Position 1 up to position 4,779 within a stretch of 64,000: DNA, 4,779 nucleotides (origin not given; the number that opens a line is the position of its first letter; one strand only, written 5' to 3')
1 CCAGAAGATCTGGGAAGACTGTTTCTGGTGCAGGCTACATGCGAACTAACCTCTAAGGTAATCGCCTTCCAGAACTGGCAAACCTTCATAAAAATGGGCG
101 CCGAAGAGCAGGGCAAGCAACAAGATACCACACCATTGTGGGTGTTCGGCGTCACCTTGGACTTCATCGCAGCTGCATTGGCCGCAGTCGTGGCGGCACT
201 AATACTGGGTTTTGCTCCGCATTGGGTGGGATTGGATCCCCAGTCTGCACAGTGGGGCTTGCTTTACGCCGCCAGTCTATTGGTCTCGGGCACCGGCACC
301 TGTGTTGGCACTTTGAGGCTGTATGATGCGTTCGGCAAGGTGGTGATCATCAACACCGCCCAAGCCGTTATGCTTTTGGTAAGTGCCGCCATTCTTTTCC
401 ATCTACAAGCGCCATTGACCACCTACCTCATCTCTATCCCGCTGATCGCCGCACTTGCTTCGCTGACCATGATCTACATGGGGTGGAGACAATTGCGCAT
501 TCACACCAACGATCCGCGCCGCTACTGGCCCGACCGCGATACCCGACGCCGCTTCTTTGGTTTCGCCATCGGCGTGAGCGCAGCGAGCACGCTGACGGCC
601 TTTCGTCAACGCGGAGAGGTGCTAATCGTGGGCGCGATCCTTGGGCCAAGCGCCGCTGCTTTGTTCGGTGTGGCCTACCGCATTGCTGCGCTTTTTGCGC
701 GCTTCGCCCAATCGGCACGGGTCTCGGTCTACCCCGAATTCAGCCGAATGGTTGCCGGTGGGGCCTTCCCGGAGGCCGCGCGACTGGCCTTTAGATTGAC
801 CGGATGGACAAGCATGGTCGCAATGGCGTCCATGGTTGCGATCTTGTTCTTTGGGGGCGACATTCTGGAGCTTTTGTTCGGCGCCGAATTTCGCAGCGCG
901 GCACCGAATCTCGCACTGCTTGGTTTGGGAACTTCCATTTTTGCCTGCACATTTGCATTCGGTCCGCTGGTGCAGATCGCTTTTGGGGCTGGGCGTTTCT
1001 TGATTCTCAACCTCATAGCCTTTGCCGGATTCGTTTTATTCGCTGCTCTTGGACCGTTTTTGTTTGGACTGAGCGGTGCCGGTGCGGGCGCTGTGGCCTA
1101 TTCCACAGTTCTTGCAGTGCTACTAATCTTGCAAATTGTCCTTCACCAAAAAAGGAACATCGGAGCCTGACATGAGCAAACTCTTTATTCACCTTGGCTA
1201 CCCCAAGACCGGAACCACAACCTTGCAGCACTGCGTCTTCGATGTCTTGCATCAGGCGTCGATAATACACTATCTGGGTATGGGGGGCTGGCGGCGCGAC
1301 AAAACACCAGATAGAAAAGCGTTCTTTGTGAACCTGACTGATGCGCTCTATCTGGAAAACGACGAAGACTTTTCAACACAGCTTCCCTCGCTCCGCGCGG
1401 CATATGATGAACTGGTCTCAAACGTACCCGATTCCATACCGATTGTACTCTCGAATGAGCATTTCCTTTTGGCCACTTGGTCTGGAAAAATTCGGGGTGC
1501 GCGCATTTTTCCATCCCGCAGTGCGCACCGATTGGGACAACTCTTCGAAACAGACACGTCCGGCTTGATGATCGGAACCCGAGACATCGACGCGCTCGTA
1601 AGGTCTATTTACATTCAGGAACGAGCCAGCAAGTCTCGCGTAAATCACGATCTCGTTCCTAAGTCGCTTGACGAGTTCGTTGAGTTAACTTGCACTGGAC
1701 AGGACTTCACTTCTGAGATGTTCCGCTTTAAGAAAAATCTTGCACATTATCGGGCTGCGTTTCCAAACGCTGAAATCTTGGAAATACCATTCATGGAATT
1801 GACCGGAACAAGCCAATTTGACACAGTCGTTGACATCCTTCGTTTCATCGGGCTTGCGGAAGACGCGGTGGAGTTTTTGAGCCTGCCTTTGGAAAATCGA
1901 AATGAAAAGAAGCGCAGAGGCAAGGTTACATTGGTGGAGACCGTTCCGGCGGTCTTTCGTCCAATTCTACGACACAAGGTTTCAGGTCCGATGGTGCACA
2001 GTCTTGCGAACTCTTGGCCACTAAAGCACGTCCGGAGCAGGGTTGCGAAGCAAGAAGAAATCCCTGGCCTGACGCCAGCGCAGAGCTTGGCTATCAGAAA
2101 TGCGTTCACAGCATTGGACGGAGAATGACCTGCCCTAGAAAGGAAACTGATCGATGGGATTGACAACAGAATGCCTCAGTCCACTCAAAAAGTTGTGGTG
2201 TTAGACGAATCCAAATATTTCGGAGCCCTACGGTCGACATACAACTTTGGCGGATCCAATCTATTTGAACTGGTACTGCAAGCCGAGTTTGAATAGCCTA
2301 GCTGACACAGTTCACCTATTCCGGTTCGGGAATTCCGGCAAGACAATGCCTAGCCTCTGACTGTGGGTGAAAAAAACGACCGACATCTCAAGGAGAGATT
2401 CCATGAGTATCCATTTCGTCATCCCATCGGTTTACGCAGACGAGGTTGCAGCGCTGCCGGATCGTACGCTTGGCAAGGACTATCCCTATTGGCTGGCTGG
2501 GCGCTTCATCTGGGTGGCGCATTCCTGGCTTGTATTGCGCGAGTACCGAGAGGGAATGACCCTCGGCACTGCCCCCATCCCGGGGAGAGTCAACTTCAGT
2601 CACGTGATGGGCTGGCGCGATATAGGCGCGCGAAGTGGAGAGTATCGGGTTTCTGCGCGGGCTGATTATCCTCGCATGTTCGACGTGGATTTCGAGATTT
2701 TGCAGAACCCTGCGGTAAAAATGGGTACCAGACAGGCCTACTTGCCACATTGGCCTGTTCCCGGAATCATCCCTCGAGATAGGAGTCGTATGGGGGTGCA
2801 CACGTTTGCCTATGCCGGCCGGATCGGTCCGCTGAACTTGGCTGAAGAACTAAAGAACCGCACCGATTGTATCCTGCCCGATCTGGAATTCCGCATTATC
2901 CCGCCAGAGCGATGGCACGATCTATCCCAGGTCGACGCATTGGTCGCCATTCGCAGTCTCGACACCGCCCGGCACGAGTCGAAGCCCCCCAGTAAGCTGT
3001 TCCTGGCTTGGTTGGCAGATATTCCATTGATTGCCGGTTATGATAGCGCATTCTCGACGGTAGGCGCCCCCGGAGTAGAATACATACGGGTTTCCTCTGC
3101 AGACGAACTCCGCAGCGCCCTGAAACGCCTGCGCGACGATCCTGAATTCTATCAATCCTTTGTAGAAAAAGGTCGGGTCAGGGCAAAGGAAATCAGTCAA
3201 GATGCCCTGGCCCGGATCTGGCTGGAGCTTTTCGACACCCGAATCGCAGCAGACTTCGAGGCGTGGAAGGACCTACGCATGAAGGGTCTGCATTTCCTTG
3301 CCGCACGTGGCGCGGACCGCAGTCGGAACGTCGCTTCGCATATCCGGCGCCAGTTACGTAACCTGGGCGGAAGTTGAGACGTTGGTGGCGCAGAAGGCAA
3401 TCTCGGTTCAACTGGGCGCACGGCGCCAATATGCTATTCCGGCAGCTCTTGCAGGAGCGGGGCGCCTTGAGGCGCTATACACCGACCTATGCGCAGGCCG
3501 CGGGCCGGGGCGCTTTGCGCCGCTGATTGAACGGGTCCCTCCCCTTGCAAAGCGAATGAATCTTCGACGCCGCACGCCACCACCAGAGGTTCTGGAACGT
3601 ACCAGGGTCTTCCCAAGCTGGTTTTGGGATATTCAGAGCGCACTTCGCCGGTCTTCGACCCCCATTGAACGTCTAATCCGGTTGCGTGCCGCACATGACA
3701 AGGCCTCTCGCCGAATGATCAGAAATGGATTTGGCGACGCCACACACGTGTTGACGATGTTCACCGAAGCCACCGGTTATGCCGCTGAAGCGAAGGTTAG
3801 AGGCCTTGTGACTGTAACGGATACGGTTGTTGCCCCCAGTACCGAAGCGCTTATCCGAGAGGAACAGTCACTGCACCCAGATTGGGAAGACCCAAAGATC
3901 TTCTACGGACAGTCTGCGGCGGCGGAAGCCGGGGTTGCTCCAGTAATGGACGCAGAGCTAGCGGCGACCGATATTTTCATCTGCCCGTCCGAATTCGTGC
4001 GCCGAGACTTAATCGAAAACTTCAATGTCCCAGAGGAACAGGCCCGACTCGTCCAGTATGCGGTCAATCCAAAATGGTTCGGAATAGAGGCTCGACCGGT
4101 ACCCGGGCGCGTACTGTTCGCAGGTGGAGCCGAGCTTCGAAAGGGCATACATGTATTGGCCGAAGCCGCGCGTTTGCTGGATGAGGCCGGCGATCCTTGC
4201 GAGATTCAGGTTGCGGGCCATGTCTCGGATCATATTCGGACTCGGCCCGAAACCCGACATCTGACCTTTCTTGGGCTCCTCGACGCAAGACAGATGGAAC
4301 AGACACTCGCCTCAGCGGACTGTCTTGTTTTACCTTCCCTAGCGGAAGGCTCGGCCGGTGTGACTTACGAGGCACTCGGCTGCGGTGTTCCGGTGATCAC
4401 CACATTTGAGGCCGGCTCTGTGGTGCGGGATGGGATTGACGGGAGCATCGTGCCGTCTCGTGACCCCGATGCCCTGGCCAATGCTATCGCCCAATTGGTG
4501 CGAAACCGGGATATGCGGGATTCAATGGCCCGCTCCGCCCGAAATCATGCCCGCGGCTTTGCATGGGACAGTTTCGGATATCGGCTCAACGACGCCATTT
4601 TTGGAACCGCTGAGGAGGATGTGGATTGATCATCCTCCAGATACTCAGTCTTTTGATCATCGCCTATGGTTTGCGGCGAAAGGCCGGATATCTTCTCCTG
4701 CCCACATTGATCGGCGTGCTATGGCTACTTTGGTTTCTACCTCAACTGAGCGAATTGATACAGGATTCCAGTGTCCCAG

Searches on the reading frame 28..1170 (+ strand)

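Call 60: search_protein_families(library=pfam, proteins=[window:28-1170:+], max_evalue=0.00001)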
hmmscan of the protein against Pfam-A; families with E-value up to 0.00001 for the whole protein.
window:28-1170:+ (380 aa): 1 family
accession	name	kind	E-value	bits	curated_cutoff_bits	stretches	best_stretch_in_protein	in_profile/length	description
PF13440.11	Polysacc_synt_3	-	8.5e-06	25.6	23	1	30-292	43-292/293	Polysaccharide biosynthesis protein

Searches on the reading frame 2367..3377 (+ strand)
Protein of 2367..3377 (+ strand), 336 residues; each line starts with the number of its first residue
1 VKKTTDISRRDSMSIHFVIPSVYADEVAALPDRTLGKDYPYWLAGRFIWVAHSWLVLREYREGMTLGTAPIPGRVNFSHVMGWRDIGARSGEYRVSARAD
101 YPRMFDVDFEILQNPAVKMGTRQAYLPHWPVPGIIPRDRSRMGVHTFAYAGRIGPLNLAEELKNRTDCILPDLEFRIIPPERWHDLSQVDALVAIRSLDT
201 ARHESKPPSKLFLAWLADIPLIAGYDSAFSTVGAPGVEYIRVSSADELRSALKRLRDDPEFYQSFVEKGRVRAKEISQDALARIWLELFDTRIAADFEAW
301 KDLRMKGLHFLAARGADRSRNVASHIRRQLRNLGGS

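Call 60: search_protein_families(library=pfam, proteins=[window:2367-3377:+], max_evalue=0.00001)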
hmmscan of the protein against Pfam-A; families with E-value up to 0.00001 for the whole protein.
window:2367-3377:+ (336 aa): 0 families

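Call 80: search_protein_families(library=ncbifam, proteins=[window:2367-3377:+], max_evalue=0.01)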
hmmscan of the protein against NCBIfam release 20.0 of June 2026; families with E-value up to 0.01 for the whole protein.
window:2367-3377:+ (336 aa): 1 family
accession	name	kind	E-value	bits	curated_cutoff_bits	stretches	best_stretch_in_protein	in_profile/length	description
NF049988.1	MGlcDAGSynMgs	equivalog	0.0016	17.9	400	1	215-294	310-389/398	alpha-monoglucosyldiacylglycerol synthase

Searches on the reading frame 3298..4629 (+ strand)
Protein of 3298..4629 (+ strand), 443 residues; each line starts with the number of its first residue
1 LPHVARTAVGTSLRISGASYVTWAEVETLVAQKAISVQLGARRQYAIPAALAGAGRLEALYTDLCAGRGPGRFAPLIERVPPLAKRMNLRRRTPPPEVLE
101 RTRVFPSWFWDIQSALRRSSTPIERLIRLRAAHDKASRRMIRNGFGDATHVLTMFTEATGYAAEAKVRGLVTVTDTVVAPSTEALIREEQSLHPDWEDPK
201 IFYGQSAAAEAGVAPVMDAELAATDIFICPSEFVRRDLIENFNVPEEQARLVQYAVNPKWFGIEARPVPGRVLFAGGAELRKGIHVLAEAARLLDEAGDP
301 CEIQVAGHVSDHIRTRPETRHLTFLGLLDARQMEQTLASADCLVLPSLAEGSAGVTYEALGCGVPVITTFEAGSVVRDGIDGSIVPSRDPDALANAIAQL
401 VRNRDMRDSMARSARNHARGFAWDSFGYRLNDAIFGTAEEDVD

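Call 60: search_protein_families(library=pfam, proteins=[window:3298-4629:+], max_evalue=0.00001)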
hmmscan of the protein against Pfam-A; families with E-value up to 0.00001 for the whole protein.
window:3298-4629:+ (443 aa): 3 families
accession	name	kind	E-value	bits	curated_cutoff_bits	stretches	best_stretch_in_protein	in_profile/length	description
PF13692.12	Glyco_trans_1_4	-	2.8e-25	89.7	27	1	271-403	3-142/142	Glycosyl transferases group 1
PF00534.26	Glycos_transf_1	-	1.2e-22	80.8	26.4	1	271-416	17-171/172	Glycosyl transferases group 1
PF20706.3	GT4-conflict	-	1.3e-08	34.7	26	1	272-424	200-379/385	Family 4 Glycosyltransferase in conflict systems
